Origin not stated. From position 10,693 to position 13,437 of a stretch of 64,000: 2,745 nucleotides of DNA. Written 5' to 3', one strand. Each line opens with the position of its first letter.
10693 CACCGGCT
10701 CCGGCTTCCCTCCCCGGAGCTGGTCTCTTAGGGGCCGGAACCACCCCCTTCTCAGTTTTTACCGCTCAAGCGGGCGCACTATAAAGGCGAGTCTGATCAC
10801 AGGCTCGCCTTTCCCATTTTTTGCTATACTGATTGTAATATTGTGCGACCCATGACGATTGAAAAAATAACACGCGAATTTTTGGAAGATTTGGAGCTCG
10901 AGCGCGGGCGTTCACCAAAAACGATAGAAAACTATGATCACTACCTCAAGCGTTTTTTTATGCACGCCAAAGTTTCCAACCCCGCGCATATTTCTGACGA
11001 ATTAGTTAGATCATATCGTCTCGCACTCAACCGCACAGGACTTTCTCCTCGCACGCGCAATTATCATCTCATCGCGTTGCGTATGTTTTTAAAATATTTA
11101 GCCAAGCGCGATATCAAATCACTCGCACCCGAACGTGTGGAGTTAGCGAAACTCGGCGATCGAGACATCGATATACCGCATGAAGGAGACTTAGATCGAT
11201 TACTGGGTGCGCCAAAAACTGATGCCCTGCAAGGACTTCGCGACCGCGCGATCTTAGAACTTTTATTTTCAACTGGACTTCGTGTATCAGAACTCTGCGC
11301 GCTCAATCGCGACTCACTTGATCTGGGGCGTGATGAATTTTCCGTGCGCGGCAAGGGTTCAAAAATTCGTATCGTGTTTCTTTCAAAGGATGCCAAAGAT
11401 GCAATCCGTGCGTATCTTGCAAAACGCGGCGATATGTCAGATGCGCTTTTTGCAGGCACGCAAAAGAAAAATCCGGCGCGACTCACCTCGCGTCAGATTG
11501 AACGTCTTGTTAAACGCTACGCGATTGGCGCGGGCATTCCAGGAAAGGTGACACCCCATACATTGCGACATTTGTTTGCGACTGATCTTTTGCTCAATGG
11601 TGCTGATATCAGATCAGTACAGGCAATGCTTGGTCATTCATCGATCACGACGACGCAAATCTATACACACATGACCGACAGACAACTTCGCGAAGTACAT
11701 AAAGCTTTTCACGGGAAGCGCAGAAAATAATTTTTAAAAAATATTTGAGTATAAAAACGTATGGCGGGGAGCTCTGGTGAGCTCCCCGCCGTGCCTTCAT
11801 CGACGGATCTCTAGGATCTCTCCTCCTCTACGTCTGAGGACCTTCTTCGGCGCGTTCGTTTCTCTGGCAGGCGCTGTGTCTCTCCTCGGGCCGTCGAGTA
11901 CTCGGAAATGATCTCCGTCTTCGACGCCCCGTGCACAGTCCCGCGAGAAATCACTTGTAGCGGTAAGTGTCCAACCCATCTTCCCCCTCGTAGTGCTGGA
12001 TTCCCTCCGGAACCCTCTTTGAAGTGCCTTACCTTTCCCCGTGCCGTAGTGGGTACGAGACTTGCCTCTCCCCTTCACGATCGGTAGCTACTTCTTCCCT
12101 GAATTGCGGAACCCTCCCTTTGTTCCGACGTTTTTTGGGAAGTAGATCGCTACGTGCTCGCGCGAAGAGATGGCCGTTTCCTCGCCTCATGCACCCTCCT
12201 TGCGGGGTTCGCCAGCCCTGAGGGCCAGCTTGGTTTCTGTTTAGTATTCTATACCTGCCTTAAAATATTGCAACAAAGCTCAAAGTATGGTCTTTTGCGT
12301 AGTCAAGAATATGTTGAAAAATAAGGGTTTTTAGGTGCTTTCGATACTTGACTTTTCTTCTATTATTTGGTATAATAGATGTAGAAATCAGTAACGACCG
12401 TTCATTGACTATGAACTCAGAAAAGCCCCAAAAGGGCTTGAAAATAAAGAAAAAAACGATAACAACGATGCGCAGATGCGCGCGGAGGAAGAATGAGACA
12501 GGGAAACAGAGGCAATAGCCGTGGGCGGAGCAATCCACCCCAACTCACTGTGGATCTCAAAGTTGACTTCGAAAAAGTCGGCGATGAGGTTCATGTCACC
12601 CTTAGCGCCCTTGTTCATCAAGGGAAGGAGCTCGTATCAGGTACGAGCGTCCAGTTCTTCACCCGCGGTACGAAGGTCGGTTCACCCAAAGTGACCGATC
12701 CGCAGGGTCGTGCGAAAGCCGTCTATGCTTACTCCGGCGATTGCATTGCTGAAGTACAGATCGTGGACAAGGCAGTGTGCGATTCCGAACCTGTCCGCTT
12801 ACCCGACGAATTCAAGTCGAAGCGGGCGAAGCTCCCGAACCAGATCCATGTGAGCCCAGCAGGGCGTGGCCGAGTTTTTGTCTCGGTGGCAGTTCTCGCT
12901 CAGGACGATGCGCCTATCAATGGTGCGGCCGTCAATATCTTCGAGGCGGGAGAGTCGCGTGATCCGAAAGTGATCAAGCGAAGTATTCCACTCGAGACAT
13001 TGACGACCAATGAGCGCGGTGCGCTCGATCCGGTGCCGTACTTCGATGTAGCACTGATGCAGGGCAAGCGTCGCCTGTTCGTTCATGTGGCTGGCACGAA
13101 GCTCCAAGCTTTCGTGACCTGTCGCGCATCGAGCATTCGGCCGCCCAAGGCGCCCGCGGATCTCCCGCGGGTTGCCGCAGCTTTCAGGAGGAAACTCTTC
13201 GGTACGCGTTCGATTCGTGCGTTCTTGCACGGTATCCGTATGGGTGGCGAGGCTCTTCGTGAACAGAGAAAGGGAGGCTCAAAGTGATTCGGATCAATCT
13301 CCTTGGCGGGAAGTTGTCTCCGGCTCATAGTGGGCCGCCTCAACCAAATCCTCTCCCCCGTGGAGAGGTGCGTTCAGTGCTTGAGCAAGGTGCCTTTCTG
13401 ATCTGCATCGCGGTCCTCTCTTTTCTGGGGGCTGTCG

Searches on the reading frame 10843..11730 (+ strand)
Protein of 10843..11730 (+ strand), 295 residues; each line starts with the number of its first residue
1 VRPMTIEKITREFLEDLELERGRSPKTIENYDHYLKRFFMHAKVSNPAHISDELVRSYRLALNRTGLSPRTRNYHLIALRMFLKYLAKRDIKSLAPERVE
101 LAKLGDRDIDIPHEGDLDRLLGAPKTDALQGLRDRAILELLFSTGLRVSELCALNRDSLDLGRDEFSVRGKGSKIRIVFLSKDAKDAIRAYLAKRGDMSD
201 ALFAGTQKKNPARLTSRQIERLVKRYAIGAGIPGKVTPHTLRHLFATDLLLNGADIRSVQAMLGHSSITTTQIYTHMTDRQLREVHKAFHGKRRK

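Call 10: search_protein_families(library=pfam, proteins=[window:10843-11730:+], max_evalue=0.001)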
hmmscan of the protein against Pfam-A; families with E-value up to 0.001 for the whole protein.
window:10843-11730:+ (295 aa): 4 families
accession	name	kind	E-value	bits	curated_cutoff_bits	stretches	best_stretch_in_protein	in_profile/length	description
PF00589.27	Phage_integrase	-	1.3e-42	146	27.1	1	116-279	7-170/172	Phage integrase family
PF02899.23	Phage_int_SAM_1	-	5e-15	56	22.3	1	12-89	3-82/83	Phage integrase, N-terminal SAM-like domain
PF13495.12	Phage_int_SAM_4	-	5.9e-10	39.9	27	1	12-92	4-84/85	Phage integrase, N-terminal SAM-like domain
PF13102.12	Phage_int_SAM_5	-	0.00022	22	22.3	1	10-94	6-90/98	Phage integrase SAM-like domain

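Call 15: find_encoding_contigs(protein=window:10843-11730:+, flank=6000, max_places=10)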
Protein window:10843-11730:+ (295 aa): no gene with exactly this product is on record in the collection.

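Call 29: find_related_loci(query=A1, collection=genome_contigs, flank=3000)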
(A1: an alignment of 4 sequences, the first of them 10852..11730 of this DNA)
Query A1 (292 aa) in genome_contigs; peptide patterns used: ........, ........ (x = any residue, [..] = any of these).
250 stretches matched a pattern; 78 encode a relative of the query (tblastn E <= 1e-3); 78 distinct loci.
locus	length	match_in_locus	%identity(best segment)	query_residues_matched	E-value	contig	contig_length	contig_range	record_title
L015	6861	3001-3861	87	1-288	5e-165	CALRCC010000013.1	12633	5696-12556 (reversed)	MAG: Candidatus Ryanbacteria bacterium isolate CH-Oct18-76 genome assembly, contig: CH-Oct18-C6449, whole genome shotgun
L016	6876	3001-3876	74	1-292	5e-147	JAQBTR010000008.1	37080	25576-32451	MAG: bacterium isolate casp150-mb.123 NODE_2919_length_37080_cov_0.078554, whole genome shotgun sequence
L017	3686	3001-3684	96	1-228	9e-144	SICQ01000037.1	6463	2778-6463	MAG: Candidatus Ryanbacteria bacterium isolate Baikal-deep-G209 BACOMB-C55500, whole genome shotgun sequence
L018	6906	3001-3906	72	1-292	2e-141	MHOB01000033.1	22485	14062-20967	MAG: Candidatus Ryanbacteria bacterium RIFCSPLOWO2_12_FULL_47_9c rifcsplowo2_12_scaffold_2626, whole genome shotgun sequ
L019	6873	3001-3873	72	1-292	4e-138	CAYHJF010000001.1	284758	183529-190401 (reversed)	MAG TPA_asm: uncultured Candidatus Saccharibacteria bacterium isolate ERP119705_co13_650 genome assembly, contig: NODE_1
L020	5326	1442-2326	70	1-288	3e-132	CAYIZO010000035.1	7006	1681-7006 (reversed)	MAG TPA_asm: uncultured Candidatus Saccharibacteria bacterium isolate ERP119705_co9_298 genome assembly, contig: NODE_16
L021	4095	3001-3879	65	5-292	3e-125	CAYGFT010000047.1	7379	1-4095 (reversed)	MAG TPA_asm: uncultured Candidatus Saccharibacteria bacterium isolate ERP113451_co3_1 genome assembly, contig: NODE_8998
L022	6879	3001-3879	65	5-292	2e-124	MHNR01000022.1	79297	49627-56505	MAG: Candidatus Ryanbacteria bacterium RIFCSPHIGHO2_02_FULL_48_12 rifcsphigho2_02_scaffold_5051, whole genome shotgun se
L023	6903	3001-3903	63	2-292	2e-119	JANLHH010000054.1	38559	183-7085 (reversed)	MAG: Patescibacteria group bacterium isolate P6-12 k99_235443, whole genome shotgun sequence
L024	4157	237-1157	59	2-292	2e-119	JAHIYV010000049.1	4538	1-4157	MAG: Patescibacteria group bacterium isolate Modern_marine.mb.145 Modern_marine.mb.145_k141_719826, whole genome shotgun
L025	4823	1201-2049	61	2-292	6e-119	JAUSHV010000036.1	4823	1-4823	MAG: bacterium isolate E14_metabat.bin.207_sub E14_k141_87840, whole genome shotgun sequence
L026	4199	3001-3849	62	2-292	2e-118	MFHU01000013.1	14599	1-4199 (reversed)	MAG: Candidatus Giovannonibacteria bacterium RIFCSPHIGHO2_12_FULL_44_22 rifcsphigho2_12_scaffold_6460, whole genome shot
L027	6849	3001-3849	63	2-292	1e-117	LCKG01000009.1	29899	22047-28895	MAG: Parcubacteria group bacterium GW2011_GWC1_45_13 UW93_C0009, whole genome shotgun sequence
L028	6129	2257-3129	62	3-292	2e-116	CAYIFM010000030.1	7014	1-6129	MAG TPA_asm: uncultured Candidatus Saccharibacteria bacterium isolate ERP119705_co18_8 genome assembly, contig: NODE_143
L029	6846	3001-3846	61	2-291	5e-116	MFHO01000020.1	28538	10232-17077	MAG: Candidatus Giovannonibacteria bacterium RIFCSPHIGHO2_02_FULL_45_13 rifcsphigho2_02_scaffold_2872, whole genome shot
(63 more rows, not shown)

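Call 34: find_related_loci(query=A1, collection=metagenome_contigs, flank=2500)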
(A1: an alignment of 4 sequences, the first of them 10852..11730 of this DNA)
Query A1 (292 aa) in metagenome_contigs; peptide patterns used: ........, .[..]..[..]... (x = any residue, [..] = any of these).
600 stretches matched a pattern (row limit reached: there are more); 322 encode a relative of the query (tblastn E <= 1e-3); the best 80 are kept; 80 distinct loci.
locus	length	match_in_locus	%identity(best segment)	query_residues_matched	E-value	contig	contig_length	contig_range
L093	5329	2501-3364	90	1-288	3e-179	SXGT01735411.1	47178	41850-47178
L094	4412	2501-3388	74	1-292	5e-141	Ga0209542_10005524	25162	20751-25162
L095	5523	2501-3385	71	1-288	1e-133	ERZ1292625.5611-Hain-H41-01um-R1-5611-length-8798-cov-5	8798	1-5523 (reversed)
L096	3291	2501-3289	70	1-264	2e-120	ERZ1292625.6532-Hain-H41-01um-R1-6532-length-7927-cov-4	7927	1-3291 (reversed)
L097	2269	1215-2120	62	1-289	5e-123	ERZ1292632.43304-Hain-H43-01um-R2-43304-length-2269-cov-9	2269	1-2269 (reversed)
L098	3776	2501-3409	62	1-292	7e-117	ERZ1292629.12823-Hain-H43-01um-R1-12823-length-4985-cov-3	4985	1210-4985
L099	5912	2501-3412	59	1-290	1e-114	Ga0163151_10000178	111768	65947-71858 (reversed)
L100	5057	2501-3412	60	1-291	3e-114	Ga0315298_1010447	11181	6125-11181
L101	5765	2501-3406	60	1-289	6e-114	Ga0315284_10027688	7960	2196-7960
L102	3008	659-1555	60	6-290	6e-117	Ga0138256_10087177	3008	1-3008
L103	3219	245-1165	58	3-292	5e-115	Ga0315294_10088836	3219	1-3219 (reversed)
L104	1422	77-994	61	1-292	5e-121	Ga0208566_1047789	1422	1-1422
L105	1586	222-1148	59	1-289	7e-120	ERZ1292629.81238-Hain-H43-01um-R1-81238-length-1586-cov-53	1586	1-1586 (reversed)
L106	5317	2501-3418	60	1-292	3e-111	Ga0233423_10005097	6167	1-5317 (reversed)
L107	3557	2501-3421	58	3-292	8e-112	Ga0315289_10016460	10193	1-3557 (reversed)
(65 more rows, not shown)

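Call 44: search_protein_families(library=pfam, proteins=[L015:4229-4405:-, L015:3964-4176:-, L093:3528-3722:-, L094:3712-3906:-], max_evalue=1)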
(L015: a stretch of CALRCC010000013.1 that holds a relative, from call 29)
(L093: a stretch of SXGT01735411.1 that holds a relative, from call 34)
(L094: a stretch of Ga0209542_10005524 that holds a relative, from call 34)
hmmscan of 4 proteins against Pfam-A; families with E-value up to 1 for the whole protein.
L015:4229-4405:- (59 aa): 0 families

L015:3964-4176:- (71 aa): 0 families

L093:3528-3722:- (65 aa): 0 families

L094:3712-3906:- (65 aa): 0 families

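Call 63: search_protein_families(library=ncbifam, proteins=[L015:4229-4405:-, L015:3964-4176:-, L093:3528-3722:-], max_evalue=0.1)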
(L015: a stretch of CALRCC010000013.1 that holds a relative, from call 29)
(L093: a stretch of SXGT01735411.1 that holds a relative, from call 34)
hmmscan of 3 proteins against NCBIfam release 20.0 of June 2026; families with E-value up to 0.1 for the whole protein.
L015:4229-4405:- (59 aa): 0 families

L015:3964-4176:- (71 aa): 0 families

L093:3528-3722:- (65 aa): 0 families

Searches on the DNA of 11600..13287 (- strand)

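Call 4: search_rna_families(source=window, start=11600, end=12500, threshold=evalue, max_evalue=10, show_alignments=3)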
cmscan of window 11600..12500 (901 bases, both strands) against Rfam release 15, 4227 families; matches with E-value up to 10: 6.
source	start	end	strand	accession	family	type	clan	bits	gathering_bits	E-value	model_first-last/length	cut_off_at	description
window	11721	11818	+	RF00243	traJ_5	Cis-reg;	CL00016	20.7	50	1.3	1-109/109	no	traJ 5' UTR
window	12420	12445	-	RF01328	CRISPR-DR17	Gene; CRISPR;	CL00014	19.8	42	0.85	1-25/25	no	CRISPR RNA direct repeat element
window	11625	11774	-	RF02110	DLEU2_6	Gene; lncRNA;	-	19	60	0.7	1-135/135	no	Deleted in lymphocytic leukemia 2 conserved region 6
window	11756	11797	+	RF03703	mir-3622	Gene; miRNA;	-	18.1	78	2.6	1-84/84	no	mir-3622 microRNA precursor family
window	12201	12285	+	RF00190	SNORA16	Gene; snRNA; snoRNA; HACA-box;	CL00021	13.1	35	9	1-135/135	no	Small nucleolar RNA SNORA16B/SNORA16A family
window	11737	11794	+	RF01675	CrcZ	Gene; sRNA;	-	10.4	95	2.8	315-370/398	no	Pseudomonas sRNA CrcZ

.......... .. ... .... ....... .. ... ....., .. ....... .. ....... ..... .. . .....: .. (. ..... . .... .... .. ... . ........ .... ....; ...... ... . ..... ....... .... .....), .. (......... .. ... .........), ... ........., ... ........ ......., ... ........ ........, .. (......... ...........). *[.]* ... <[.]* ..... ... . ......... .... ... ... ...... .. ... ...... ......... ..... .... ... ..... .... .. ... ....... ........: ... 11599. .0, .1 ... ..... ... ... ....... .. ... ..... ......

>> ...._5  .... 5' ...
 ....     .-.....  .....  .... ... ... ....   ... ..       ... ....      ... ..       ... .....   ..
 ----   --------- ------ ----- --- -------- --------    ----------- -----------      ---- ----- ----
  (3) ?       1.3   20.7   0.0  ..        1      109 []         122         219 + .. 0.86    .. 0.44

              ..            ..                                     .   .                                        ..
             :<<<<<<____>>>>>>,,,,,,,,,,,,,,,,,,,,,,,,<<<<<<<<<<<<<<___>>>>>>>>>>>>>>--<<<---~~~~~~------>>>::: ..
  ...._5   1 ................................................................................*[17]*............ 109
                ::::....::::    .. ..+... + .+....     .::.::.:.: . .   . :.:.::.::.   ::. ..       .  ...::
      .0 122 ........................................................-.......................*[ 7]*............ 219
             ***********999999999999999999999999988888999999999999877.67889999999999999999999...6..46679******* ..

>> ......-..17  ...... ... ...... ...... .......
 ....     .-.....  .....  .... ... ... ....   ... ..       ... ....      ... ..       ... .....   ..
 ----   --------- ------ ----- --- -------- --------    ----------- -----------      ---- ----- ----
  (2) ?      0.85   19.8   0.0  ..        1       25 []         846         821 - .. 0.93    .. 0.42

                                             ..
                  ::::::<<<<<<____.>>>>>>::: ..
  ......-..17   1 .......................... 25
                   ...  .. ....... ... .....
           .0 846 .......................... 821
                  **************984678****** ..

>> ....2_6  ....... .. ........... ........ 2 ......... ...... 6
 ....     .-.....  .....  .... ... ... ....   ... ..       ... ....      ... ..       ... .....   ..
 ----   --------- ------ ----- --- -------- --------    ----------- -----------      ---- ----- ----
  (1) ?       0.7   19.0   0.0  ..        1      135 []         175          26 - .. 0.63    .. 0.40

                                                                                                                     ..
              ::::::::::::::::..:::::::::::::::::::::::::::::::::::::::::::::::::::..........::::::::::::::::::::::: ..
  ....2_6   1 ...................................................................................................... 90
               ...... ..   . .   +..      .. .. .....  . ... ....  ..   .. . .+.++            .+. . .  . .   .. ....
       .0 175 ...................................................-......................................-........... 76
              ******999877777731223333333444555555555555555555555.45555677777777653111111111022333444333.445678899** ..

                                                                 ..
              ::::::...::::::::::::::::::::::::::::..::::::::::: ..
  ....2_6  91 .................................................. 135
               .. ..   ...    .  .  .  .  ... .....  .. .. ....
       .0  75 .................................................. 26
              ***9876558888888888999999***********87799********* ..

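Call 17: search_dna_similar(query=window:11763-12245:-, collection=phages, mode=distant)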
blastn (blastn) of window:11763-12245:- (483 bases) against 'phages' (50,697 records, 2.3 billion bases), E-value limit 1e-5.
No match.

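Call 23: search_rna_families(sources=[L004, L006, L007, L010], threshold=gathering)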
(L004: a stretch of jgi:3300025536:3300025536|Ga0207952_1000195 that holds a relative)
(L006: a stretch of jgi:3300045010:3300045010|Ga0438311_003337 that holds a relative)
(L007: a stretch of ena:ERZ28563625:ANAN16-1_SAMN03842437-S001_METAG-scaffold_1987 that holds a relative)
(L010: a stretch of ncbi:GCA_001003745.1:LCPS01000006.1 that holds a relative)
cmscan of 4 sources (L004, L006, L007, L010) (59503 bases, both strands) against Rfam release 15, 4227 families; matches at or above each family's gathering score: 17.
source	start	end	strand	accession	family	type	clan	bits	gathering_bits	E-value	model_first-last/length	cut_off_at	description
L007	11116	11189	+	RF00005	tRNA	Gene; tRNA;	CL00001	68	29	1e-12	1-71/71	no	tRNA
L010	11116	11189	+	RF00005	tRNA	Gene; tRNA;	CL00001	68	29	1e-12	1-71/71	no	tRNA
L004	14394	14464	+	RF00005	tRNA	Gene; tRNA;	CL00001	67.6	29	1.3e-12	1-71/71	no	tRNA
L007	11206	11278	+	RF00005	tRNA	Gene; tRNA;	CL00001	67.4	29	1.5e-12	1-71/71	no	tRNA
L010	11206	11278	+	RF00005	tRNA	Gene; tRNA;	CL00001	67.4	29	1.5e-12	1-71/71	no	tRNA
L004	11461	11533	+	RF00005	tRNA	Gene; tRNA;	CL00001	67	29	2e-12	1-71/71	no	tRNA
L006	7267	7339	+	RF00005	tRNA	Gene; tRNA;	CL00001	67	29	2e-12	1-71/71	no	tRNA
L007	13339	13409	+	RF00005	tRNA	Gene; tRNA;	CL00001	66.3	29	3e-12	1-71/71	no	tRNA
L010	13339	13409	+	RF00005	tRNA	Gene; tRNA;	CL00001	66.3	29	3e-12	1-71/71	no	tRNA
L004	11162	11233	+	RF00005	tRNA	Gene; tRNA;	CL00001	65.7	29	4.4e-12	1-71/71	no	tRNA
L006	7166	7237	+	RF00005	tRNA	Gene; tRNA;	CL00001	65.1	29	6.4e-12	1-71/71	no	tRNA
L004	13008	13078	+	RF00005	tRNA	Gene; tRNA;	CL00001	62.7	29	3e-11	1-71/71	no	tRNA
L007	15122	15192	+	RF00005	tRNA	Gene; tRNA;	CL00001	62.1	29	4.4e-11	1-71/71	no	tRNA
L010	15122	15192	+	RF00005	tRNA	Gene; tRNA;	CL00001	62.1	29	4.4e-11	1-71/71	no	tRNA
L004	15583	15653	+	RF00005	tRNA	Gene; tRNA;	CL00001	56.6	29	1.5e-09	1-71/71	no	tRNA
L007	12751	12821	+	RF00005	tRNA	Gene; tRNA;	CL00001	54.1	29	6.9e-09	1-71/71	no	tRNA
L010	12751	12821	+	RF00005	tRNA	Gene; tRNA;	CL00001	54.1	29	6.9e-09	1-71/71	no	tRNA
